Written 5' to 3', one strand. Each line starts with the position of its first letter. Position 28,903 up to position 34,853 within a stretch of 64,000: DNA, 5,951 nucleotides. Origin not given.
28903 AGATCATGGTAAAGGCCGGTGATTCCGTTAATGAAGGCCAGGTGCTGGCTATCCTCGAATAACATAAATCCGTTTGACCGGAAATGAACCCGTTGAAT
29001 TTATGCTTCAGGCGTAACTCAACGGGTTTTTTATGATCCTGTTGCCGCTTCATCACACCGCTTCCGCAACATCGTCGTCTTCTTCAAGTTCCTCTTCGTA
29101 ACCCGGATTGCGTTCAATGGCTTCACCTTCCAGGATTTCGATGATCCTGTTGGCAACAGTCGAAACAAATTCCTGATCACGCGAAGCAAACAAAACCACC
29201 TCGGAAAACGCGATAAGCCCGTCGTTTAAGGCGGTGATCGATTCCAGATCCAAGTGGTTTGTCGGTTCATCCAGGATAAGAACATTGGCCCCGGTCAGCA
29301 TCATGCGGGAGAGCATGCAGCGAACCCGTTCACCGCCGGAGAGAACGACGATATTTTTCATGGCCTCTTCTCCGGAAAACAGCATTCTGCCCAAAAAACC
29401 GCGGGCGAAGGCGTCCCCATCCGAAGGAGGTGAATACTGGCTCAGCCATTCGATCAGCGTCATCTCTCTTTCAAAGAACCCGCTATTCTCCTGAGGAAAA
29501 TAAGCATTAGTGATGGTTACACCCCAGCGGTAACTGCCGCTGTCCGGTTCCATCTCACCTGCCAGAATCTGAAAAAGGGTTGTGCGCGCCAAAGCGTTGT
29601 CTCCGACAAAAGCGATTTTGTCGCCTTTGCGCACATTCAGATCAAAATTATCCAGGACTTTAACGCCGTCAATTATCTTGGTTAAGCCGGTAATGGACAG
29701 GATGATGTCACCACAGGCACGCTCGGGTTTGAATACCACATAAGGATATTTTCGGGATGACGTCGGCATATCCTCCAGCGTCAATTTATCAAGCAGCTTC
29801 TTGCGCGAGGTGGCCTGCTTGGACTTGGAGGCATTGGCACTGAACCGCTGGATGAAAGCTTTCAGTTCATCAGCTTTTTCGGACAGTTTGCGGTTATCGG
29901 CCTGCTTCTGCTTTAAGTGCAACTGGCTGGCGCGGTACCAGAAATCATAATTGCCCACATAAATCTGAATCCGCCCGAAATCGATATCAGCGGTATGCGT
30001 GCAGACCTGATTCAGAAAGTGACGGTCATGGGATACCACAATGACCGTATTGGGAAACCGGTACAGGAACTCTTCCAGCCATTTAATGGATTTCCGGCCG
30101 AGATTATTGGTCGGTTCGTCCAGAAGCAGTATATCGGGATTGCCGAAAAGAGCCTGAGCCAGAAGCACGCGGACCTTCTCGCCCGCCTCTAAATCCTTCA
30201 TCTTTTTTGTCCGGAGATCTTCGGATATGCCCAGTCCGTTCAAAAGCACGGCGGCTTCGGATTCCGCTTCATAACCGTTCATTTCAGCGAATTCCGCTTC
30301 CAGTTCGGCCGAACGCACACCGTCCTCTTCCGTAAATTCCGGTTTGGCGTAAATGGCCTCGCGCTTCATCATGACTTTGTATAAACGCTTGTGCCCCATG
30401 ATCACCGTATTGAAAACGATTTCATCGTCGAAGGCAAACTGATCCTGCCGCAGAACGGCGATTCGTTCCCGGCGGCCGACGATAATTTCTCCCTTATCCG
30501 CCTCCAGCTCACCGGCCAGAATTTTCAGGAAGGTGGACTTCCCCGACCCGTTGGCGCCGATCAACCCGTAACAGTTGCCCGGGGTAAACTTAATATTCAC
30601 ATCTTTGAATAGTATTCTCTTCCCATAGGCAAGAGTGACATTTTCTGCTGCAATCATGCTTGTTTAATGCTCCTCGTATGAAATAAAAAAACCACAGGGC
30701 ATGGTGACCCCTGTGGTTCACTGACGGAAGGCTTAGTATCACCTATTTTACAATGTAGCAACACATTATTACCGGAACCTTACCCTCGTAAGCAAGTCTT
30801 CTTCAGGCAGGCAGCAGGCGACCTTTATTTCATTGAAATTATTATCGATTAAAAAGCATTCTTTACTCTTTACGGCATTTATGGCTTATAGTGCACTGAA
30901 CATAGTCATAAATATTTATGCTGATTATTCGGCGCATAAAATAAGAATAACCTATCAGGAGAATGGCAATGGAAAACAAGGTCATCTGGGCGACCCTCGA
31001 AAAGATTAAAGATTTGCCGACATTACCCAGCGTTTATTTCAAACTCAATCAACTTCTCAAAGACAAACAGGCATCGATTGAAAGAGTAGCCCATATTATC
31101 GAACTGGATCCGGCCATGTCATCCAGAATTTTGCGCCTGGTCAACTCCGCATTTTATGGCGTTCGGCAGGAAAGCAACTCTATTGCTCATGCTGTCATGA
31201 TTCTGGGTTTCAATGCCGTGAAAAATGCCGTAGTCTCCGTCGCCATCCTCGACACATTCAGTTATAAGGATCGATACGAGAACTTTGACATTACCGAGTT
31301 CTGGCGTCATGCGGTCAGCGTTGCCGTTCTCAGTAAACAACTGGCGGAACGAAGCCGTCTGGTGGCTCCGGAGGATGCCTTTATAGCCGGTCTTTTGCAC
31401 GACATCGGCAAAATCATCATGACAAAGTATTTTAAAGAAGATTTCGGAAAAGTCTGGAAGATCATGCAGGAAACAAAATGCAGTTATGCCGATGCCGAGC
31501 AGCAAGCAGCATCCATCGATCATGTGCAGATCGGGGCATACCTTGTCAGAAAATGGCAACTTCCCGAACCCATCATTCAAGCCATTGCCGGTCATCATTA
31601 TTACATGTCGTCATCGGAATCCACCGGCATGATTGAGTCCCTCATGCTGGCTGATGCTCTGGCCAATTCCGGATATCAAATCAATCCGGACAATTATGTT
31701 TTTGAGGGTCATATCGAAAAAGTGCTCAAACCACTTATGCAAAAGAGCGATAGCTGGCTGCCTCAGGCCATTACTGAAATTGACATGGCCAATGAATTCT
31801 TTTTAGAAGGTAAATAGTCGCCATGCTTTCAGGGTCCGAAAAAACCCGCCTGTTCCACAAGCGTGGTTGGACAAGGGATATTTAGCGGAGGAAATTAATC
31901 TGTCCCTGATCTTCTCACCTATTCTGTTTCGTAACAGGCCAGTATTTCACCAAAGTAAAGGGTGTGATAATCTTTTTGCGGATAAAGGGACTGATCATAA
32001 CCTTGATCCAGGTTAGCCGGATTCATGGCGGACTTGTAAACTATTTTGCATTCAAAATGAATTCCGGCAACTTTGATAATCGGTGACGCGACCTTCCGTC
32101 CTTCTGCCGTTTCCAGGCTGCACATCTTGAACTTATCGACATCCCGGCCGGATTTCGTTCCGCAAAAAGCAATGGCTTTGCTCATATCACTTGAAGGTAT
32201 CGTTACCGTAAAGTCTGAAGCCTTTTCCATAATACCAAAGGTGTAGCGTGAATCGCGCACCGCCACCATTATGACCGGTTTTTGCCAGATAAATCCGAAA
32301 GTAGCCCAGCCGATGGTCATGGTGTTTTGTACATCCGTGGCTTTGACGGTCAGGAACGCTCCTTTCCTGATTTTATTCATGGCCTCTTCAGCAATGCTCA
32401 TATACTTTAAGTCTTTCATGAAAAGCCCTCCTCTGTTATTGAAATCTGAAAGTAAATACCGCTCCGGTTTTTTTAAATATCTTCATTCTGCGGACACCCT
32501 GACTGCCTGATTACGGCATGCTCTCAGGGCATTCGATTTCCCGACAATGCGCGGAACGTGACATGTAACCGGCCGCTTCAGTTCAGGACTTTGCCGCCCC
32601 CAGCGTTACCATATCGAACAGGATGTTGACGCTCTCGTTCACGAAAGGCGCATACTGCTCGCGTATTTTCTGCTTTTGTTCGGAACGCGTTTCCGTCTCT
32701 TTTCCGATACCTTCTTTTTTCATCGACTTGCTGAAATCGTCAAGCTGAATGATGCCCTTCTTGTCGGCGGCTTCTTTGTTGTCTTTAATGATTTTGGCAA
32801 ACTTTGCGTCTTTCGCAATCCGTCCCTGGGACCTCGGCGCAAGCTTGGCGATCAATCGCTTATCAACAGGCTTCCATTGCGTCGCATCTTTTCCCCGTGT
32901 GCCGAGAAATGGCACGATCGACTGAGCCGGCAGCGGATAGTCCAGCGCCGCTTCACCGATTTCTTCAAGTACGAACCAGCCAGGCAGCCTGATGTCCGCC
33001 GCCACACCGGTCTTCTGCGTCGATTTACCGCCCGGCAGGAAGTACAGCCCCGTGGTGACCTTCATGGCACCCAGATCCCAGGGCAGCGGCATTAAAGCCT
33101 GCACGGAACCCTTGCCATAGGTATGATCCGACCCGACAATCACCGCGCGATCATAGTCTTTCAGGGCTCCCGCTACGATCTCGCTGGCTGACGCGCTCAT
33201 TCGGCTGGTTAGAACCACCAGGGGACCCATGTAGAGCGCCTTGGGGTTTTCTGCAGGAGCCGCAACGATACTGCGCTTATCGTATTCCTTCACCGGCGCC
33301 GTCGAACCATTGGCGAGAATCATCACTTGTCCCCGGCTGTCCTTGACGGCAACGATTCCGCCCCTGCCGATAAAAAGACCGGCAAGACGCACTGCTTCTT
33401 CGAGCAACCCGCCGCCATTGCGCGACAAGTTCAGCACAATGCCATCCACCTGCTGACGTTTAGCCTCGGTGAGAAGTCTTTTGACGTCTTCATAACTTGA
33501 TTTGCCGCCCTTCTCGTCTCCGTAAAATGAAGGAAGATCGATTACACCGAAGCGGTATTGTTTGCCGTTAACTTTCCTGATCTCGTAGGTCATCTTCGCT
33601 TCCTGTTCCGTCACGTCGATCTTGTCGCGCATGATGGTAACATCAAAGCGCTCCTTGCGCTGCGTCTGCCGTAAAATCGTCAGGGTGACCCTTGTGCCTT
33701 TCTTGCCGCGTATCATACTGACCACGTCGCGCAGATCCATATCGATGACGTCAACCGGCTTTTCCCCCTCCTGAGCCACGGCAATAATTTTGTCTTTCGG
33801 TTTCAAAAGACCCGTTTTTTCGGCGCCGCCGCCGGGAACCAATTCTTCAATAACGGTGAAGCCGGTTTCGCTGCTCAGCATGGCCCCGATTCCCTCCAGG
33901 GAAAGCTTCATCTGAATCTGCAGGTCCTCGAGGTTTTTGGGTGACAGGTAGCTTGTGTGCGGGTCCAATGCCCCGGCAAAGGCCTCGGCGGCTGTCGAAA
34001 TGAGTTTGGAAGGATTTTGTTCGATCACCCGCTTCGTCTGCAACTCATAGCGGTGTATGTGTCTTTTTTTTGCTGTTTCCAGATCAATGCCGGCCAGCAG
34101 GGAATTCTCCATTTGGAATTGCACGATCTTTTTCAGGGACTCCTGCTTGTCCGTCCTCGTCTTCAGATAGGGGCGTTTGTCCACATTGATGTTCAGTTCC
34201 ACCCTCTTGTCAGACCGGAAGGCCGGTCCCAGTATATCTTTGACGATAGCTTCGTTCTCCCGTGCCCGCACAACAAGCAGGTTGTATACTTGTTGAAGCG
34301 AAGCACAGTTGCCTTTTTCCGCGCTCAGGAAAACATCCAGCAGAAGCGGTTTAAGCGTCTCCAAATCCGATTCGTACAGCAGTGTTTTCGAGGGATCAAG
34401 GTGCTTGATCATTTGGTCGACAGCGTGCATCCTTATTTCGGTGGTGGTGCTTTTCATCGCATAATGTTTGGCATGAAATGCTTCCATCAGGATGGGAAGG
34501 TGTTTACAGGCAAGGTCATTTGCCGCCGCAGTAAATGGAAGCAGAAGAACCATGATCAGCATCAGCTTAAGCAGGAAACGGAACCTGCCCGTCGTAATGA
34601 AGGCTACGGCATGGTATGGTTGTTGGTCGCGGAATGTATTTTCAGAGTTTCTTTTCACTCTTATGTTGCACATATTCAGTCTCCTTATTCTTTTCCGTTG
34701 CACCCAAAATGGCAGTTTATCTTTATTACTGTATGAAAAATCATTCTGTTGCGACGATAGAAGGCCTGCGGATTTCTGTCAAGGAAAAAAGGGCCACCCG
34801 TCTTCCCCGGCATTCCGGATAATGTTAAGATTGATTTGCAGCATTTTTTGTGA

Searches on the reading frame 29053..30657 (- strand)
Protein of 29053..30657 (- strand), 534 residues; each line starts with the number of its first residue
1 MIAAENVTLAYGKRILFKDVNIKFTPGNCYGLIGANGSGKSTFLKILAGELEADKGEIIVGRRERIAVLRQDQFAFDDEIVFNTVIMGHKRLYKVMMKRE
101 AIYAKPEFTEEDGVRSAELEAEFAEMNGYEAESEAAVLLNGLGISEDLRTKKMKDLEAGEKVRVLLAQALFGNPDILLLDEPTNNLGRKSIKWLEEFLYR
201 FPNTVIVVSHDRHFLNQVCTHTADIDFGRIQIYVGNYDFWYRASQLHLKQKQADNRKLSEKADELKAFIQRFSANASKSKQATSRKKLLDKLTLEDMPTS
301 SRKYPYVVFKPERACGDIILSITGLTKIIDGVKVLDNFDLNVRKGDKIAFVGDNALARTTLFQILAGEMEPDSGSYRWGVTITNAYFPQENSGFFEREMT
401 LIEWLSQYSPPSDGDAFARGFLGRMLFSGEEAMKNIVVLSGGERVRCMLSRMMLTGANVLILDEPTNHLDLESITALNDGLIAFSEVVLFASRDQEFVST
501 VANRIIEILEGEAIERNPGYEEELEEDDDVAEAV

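Call 34: search_protein_families(library=pfam, proteins=[window:29053-30657:-], max_evalue=0.00001)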
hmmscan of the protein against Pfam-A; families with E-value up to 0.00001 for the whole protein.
window:29053-30657:- (534 aa): 3 families
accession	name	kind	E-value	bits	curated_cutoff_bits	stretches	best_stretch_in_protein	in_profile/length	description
PF00005.33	ABC_tran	-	4.7e-43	147.5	25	2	17-184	1-137/137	ABC transporter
PF12848.13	ABC_tran_Xtn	-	1.1e-19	70.7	25.9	1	224-303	2-79/85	ABC transporter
PF13304.12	AAA_21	-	5.8e-11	43.4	27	0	30-92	2-71/304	AAA domain, putative AbiEii toxin, Type IV TA system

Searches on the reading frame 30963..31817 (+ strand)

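Call 34: search_protein_families(library=pfam, proteins=[window:30963-31817:+], max_evalue=0.00001)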
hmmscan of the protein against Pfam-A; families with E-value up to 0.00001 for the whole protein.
window:30963-31817:+ (284 aa): 3 families
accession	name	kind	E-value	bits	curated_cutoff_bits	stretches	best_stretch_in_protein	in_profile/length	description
PF08668.18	HDOD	-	3.9e-62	209.7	22.9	1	18-212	1-194/196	HDOD domain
PF01966.28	HD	-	1e-13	52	22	1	114-234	2-114/116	HD domain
PF18019.7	Cas3_HD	-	5.7e-08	33.5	23.1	1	140-223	58-140/207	Cas3, HD domain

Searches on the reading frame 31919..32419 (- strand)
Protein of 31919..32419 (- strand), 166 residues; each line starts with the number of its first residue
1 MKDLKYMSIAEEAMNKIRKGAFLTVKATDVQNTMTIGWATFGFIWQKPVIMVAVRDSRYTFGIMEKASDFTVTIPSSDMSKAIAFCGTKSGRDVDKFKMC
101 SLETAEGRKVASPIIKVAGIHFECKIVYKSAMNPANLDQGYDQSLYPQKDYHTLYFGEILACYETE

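Call 34: search_protein_families(library=pfam, proteins=[window:31919-32419:-], max_evalue=0.00001)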
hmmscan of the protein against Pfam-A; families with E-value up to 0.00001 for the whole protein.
window:31919-32419:- (166 aa): 1 family
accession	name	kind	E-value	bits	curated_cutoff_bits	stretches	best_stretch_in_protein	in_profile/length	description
PF01613.24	Flavin_Reduct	-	5.3e-17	62.8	27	1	22-164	10-133/153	Flavin reductase like domain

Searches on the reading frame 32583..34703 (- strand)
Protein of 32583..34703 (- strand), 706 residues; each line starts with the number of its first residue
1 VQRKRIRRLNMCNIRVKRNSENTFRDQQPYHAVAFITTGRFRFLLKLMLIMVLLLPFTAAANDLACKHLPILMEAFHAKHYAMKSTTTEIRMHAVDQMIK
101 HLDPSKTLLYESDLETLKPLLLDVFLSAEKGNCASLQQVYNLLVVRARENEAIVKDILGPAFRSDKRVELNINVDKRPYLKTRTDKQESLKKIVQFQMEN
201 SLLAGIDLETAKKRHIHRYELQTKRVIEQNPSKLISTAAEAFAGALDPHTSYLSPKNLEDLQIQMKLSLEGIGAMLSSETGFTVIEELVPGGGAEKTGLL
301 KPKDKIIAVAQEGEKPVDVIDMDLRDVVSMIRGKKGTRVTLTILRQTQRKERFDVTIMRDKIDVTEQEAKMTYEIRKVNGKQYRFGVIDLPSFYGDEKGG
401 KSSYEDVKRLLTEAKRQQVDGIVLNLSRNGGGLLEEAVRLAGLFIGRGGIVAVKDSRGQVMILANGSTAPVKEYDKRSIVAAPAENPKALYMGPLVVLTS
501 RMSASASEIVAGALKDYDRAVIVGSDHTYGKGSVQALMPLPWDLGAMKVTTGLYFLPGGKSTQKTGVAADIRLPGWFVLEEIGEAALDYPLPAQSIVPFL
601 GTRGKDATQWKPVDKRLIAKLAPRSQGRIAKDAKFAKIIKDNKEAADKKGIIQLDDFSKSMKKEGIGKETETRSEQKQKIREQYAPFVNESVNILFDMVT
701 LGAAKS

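Call 34: search_protein_families(library=pfam, proteins=[window:32583-34703:-], max_evalue=0.00001)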
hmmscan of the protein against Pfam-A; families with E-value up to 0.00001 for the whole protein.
window:32583-34703:- (706 aa): 4 families
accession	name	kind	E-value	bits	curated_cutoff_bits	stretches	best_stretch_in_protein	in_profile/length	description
PF03572.23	Peptidase_S41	-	2e-40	138.5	24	1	385-572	2-164/165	Peptidase family S41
PF17804.6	TSP_NTD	-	1.4e-32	113.9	26.4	1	73-256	2-188/188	Tail specific protease N-terminal domain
PF00595.29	PDZ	-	2.4e-09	37.9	23.2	1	262-344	3-81/81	PDZ domain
PF11818.13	DUF3340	-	6.6e-09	36.5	28.6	0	580-649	4-66/155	C-terminal domain of tail specific protease (DUF3340)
